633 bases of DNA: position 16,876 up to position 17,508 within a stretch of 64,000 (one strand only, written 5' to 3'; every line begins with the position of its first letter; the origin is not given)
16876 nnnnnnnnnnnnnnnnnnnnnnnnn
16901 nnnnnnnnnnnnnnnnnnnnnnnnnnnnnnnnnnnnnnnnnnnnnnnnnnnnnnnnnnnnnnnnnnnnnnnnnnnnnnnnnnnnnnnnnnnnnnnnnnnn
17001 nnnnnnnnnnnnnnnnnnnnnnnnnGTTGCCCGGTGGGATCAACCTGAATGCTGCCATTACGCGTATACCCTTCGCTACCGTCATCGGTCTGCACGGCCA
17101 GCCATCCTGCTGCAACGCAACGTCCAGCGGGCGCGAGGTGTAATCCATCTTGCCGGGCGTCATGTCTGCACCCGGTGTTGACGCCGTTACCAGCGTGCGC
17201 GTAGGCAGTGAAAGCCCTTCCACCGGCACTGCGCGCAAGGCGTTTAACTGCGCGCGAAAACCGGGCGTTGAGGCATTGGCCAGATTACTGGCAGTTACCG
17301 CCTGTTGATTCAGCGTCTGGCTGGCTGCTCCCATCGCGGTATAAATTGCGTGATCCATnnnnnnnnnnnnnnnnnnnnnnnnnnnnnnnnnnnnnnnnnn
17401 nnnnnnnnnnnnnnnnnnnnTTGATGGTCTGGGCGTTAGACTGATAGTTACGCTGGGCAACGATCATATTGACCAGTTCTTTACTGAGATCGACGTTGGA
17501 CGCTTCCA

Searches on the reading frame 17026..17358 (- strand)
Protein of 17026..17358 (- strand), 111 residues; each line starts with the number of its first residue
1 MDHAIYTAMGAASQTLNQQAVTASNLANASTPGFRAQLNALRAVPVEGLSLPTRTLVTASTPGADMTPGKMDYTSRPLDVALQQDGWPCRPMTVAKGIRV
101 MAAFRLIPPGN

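Call 52: list_cluster_members(proteins=[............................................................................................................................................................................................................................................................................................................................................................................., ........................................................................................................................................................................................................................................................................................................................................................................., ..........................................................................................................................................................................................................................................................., window:17026-17358:-, window:16610-17095:-, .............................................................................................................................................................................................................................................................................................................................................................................])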
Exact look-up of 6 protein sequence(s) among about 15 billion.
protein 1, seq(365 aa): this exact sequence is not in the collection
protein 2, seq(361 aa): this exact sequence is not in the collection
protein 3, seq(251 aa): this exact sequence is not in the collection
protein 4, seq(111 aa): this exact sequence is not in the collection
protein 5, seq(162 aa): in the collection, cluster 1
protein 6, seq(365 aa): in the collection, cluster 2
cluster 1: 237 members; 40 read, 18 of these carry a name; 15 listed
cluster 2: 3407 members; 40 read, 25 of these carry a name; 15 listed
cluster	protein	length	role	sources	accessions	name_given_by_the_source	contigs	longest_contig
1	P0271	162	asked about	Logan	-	-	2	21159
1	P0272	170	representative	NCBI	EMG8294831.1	flagellar basal-body rod protein FlgF, partial [Escherichia coli]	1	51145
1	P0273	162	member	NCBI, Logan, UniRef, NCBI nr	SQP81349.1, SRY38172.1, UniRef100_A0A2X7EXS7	flagellar basal-body rod protein FlgF [Escherichia coli] | Flagellar basal-body rod protein FlgF n=1 Tax=Escherichia coli TaxID=562 ...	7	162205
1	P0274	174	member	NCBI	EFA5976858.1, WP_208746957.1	flagellar basal body rod protein FlgF, partial [Escherichia coli]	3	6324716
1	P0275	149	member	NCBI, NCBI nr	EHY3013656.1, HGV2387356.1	flagellar basal-body rod protein FlgF, partial [Escherichia coli] | flagellar basal-body rod protein FlgF [Escherichia coli]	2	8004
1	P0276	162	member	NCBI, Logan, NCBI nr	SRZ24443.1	flagellar basal body rod protein FlgF [Shigella flexneri]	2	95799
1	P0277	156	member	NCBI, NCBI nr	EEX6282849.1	flagellar biosynthesis protein FlgF, partial [Escherichia coli] | flagellar biosynthesis protein FlgF [Escherichia coli]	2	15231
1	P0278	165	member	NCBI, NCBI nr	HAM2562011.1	TPA: flagellar basal body rod protein FlgF, partial [Escherichia coli] | flagellar basal body rod protein FlgF [Escherichia coli]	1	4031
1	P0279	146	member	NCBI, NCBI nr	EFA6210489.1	flagellar biosynthesis protein FlgF, partial [Escherichia coli] | flagellar biosynthesis protein FlgF [Escherichia coli]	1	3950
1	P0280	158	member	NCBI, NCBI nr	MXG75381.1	flagellar basal body rod protein FlgF, partial [Escherichia coli] | flagellar basal body rod protein FlgF [Escherichia coli]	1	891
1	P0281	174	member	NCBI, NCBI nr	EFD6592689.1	flagellar basal body rod protein FlgF, partial [Escherichia coli] | flagellar basal body rod protein FlgF [Escherichia coli]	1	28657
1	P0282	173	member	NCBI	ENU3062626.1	flagellar basal-body rod protein FlgF, partial [Escherichia coli]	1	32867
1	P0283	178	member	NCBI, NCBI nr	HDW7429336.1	TPA: flagellar basal-body rod protein FlgF, partial [Escherichia coli] | flagellar basal-body rod protein FlgF [Escherichia coli]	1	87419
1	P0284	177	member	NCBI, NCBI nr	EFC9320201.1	flagellar basal body rod protein FlgF, partial [Escherichia coli O157:H7] | flagellar basal body rod protein FlgF [Escherichia coli O157:H7]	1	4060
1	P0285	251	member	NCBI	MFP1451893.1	flagellar basal body rod protein FlgF [Escherichia coli]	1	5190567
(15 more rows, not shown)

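Call 53: find_encoding_contigs(protein=P0276, flank=4000, max_places=2)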
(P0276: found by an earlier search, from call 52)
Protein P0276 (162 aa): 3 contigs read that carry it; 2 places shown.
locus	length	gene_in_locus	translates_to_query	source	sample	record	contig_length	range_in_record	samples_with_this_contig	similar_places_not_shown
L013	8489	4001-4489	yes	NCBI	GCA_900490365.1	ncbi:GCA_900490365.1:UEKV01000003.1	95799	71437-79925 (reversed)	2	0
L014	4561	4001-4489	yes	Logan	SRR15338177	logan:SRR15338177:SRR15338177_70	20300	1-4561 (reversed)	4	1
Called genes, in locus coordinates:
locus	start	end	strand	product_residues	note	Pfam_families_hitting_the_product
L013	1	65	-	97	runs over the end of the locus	PF04316:FlgM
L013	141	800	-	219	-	PF08666:SAF, PF13144:ChapFlgA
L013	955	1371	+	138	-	PF00460:Flg_bb_rod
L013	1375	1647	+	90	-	PF00460:Flg_bb_rod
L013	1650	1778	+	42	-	PF06429:Flg_bbr_C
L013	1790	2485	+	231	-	PF03963:FlgD, PF13861:FLgD_tudor, PF13860:FlgD_ig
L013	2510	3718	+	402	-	PF00460:Flg_bb_rod (weak), PF22692:LlgE_F_G_D1, PF07559:FlgE_D2, PF06429:Flg_bbr_C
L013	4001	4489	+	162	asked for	PF22692:LlgE_F_G_D1, PF06429:Flg_bbr_C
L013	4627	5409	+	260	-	PF00460:Flg_bb_rod, PF22692:LlgE_F_G_D1, PF06429:Flg_bbr_C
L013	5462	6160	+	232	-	PF02107:FlgH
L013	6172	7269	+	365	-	PF02119:FlgI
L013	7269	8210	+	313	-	PF10135:Rod-binding, PF01832:Glucosaminidase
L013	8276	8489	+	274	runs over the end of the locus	PF00460:Flg_bb_rod (weak), PF22638:FlgK_D1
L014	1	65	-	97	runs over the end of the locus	PF04316:FlgM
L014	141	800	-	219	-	PF08666:SAF, PF13144:ChapFlgA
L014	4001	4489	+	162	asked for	PF22692:LlgE_F_G_D1, PF06429:Flg_bbr_C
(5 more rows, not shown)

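Call 54: find_encoding_contigs(protein=P0273, flank=4000, max_places=2)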
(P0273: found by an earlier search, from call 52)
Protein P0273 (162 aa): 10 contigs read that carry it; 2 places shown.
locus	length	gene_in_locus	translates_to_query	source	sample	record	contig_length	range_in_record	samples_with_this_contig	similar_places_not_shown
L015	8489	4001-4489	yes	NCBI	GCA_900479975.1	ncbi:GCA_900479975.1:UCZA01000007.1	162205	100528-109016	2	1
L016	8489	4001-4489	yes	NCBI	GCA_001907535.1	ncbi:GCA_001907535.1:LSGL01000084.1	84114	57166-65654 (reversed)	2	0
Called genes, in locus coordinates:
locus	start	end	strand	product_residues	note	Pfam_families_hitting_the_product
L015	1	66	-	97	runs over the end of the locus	PF04316:FlgM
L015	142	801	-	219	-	PF08666:SAF, PF13144:ChapFlgA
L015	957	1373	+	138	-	PF00460:Flg_bb_rod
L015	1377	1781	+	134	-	PF00460:Flg_bb_rod, PF06429:Flg_bbr_C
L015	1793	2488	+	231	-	PF03963:FlgD, PF13861:FLgD_tudor, PF13860:FlgD_ig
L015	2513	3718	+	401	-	PF00460:Flg_bb_rod (weak), PF22692:LlgE_F_G_D1, PF07559:FlgE_D2, PF06429:Flg_bbr_C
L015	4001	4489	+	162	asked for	PF22692:LlgE_F_G_D1, PF06429:Flg_bbr_C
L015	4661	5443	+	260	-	PF00460:Flg_bb_rod, PF22692:LlgE_F_G_D1, PF06429:Flg_bbr_C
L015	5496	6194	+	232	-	PF02107:FlgH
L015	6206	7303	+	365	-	PF02119:FlgI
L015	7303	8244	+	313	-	PF10135:Rod-binding, PF01832:Glucosaminidase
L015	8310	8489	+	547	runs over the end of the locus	PF22638:FlgK_D1, PF21158:flgK_1st_1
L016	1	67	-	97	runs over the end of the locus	PF04316:FlgM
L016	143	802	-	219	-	PF08666:SAF, PF13144:ChapFlgA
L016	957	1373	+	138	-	PF00460:Flg_bb_rod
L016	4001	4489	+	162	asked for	PF22692:LlgE_F_G_D1, PF06429:Flg_bbr_C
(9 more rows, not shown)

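Call 55: find_encoding_contigs(protein=P0271, flank=10000, max_places=4)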
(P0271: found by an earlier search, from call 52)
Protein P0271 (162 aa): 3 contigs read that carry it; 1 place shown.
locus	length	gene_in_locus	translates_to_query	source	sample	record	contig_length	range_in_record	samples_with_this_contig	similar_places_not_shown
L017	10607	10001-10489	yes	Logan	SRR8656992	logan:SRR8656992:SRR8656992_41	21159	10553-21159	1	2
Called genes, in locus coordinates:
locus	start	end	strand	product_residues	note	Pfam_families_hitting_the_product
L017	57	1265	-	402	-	PF07690:MFS_1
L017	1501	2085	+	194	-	PF13302:Acetyltransf_3, PF13420:Acetyltransf_4, PF00583:Acetyltransf_1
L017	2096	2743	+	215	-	PF04337:DUF480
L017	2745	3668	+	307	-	PF01408:GFO_IDH_MocA, PF21378:YceM-like_C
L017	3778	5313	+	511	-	PF03023:MurJ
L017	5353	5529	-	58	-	PF05130:FlgN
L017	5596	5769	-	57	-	-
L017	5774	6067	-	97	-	PF04316:FlgM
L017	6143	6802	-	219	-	PF17656:ChapFlgA_N (faint), PF08666:SAF, PF13144:ChapFlgA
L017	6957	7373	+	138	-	PF00460:Flg_bb_rod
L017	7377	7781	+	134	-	PF00460:Flg_bb_rod, PF06429:Flg_bbr_C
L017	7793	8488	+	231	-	PF03963:FlgD, PF13861:FLgD_tudor, PF13860:FlgD_ig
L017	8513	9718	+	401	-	PF00460:Flg_bb_rod (weak), PF22692:LlgE_F_G_D1, PF07559:FlgE_D2, PF06429:Flg_bbr_C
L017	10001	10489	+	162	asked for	PF22692:LlgE_F_G_D1, PF06429:Flg_bbr_C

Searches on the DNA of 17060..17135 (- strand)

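Call 60: search_dna_similar(query=window:17060-17135:-, collection=ecoli_genomes, mode=near, max_rows=12, rows=best)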
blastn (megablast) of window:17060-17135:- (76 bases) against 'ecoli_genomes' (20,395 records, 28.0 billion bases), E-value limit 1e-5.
Records with a match: 3121; places in all: 3121; records where one place covers at least 80% of the query: 3121.
Genomes with a match: 3121 of 5426; with a place that covers at least 80% of the query: 3121. Places per genome that has any: lowest 1, median 1, highest 1. On chromosomes: 3120 places; on plasmids: 1.
Best place of each record, by identity: 95-99% 104; 90-95% 3013; 80-90% 4.
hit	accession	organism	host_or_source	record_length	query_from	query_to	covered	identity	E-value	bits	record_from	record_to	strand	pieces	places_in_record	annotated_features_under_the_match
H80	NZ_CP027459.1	Escherichia coli strain 90-3040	missing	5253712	1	76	100%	97.4%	7e-28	130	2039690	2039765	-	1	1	flgF: flagellar basal body rod protein FlgF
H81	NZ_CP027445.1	Escherichia coli strain 2013C-3492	Homo sapiens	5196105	1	76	100%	97.4%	7e-28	130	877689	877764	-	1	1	flgF: flagellar basal body rod protein FlgF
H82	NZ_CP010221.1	Escherichia coli strain M19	mouse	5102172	1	76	100%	96.1%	3e-26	124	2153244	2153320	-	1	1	flgF: flagellar basal-body rod protein FlgF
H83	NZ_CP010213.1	Escherichia coli strain M15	mouse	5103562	1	76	100%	96.1%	3e-26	124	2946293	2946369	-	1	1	flgF: flagellar basal-body rod protein FlgF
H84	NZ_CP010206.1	Escherichia coli strain M11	mouse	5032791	1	76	100%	96.1%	3e-26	124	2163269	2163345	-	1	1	flgF: flagellar basal-body rod protein FlgF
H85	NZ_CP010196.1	Escherichia coli strain M9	mouse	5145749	1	76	100%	96.1%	3e-26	124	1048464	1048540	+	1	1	flgF: flagellar basal-body rod protein FlgF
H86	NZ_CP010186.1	Escherichia coli strain M6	mouse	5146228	1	76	100%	96.1%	3e-26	124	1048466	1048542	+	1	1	flgF: flagellar basal-body rod protein FlgF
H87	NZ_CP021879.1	Escherichia coli strain AR_0137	missing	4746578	1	76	100%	96.1%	3e-26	124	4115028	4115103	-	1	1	flgF: flagellar basal body rod protein FlgF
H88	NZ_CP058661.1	Escherichia coli strain 005008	Homo sapiens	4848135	1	76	100%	96.1%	3e-26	124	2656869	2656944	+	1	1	flgF: flagellar basal body rod protein FlgF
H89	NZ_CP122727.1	Escherichia coli strain ETEC1746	Sus scrofa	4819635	1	76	100%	96.1%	3e-26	124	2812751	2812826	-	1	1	flgF: flagellar basal body rod protein FlgF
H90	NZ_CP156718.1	Escherichia coli strain EC596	Homo sapiens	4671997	1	76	100%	96.1%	3e-26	124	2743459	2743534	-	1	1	flgF: flagellar basal body rod protein FlgF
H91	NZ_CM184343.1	Escherichia coli strain ES5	Aquarana catesbeiana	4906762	1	76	100%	96.1%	3e-26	124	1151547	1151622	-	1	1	flgF: flagellar basal body rod protein FlgF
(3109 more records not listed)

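Call 66: get_annotated_region(hit=H80, flank=2500)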
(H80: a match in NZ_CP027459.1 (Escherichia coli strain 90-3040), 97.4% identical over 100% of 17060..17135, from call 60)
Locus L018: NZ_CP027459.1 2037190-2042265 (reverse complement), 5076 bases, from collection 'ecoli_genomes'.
description: Escherichia coli strain 90-3040 chromosome, complete genome
organism: Escherichia coli strain 90-3040 (NCBI taxid 562)
replicon: chromosome; assembly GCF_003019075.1
host: missing; source: missing; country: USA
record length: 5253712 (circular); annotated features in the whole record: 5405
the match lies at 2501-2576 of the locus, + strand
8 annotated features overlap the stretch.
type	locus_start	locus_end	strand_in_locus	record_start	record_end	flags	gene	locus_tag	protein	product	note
CDS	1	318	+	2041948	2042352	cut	flgC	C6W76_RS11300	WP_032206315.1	flagellar basal body rod protein FlgC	-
CDS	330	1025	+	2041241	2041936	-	flgD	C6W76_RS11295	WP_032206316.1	flagellar hook assembly protein FlgD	-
CDS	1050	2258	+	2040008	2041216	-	flgE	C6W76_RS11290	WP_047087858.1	flagellar hook protein FlgE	-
CDS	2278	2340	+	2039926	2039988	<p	-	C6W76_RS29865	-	hypothetical protein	incomplete; partial in the middle of a contig; missing C-terminus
CDS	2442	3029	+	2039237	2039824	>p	flgF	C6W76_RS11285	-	flagellar basal body rod protein FlgF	incomplete; partial in the middle of a contig; missing N-terminus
CDS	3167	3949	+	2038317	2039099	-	flgG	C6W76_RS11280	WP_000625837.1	flagellar basal-body rod protein FlgG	-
CDS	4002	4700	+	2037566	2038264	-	flgH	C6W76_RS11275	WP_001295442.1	flagellar basal body L-ring protein FlgH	-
CDS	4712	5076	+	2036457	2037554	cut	flgI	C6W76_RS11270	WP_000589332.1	flagellar basal body P-ring protein FlgI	-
